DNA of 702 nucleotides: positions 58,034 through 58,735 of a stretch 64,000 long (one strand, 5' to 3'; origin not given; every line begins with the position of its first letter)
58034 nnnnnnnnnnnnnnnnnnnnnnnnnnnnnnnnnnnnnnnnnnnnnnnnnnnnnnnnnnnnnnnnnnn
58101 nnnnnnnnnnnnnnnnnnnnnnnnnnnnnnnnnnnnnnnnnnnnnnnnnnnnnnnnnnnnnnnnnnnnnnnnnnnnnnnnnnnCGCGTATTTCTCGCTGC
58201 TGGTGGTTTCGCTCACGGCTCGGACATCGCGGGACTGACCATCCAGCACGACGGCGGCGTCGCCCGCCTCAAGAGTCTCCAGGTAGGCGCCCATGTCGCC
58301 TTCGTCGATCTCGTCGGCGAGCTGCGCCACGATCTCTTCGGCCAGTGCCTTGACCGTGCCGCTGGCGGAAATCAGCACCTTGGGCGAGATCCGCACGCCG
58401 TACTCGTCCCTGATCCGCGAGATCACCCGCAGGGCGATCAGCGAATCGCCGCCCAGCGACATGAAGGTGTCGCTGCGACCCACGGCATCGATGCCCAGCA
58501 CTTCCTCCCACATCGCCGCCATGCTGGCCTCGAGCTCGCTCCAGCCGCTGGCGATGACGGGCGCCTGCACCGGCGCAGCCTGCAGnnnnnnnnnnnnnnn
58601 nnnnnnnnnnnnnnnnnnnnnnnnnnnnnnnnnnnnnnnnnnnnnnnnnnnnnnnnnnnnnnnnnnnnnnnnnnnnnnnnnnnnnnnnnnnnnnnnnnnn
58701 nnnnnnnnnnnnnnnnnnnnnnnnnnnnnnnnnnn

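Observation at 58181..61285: Minimal KS-AT-ACP PKS module sandwiched between NRPS modules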

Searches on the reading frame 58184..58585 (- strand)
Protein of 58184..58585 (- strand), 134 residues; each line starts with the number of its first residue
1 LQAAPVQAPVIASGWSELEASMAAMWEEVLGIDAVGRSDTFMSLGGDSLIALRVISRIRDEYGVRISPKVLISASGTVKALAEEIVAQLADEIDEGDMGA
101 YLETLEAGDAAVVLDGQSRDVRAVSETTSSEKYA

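Call 45: search_solved_structures(query=window:58184-58585:-, max_evalue=0.01)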
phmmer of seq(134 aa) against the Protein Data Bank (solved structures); distinct sequences matched with E-value up to 0.01: 56.
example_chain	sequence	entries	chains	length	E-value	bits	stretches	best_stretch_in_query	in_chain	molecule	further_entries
9lcq_A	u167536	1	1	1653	7.8e-20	74.7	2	16-96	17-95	PvdL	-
9lcp_A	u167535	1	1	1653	7.8e-20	74.7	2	16-96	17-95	PvdL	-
9lco_A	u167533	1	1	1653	3.2e-19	72.7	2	16-96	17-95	PvdL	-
6mfz_A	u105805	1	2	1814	1.9e-14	57.3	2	12-59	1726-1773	Linear gramicidin synthase subunit A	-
9be3_A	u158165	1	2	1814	2e-14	57.2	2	12-59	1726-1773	Linear gramicidin synthase subunit A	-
9meh_A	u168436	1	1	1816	2e-14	57.2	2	12-59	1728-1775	Linear gramicidin synthase subunit A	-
9be4_A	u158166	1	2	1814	8.3e-14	55.2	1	12-59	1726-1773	Linear gramicidin synthase subunit A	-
1dny_A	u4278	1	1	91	1.4e-11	48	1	14-86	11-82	NON-RIBOSOMAL PEPTIDE SYNTHETASE PEPTIDYL CARRIER PROTEIN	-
5mti_A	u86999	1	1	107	1.6e-11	47.8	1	16-98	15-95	Phosphopantetheine-binding protein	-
2gdw_A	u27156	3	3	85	1.9e-11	47.6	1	16-86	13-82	Tyrocidine synthetase III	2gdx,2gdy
2k2q_A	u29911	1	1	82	3.2e-11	46.9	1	16-85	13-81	Tyrocidine synthetase 3 (Tyrocidine synthetase III)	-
2md9_A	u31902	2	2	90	4.3e-11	46.5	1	15-86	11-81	Tyrocidine synthase 3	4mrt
2mr7_A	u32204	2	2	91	1.3e-10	44.9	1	16-87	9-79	Non-ribosomal peptide synthetase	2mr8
7b2b_A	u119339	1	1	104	1.2e-09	41.7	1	12-86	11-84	Peptide synthetase PaxA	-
9bfd_B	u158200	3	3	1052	2.7e-09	40.7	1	11-83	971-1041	Tyrocidine synthase 2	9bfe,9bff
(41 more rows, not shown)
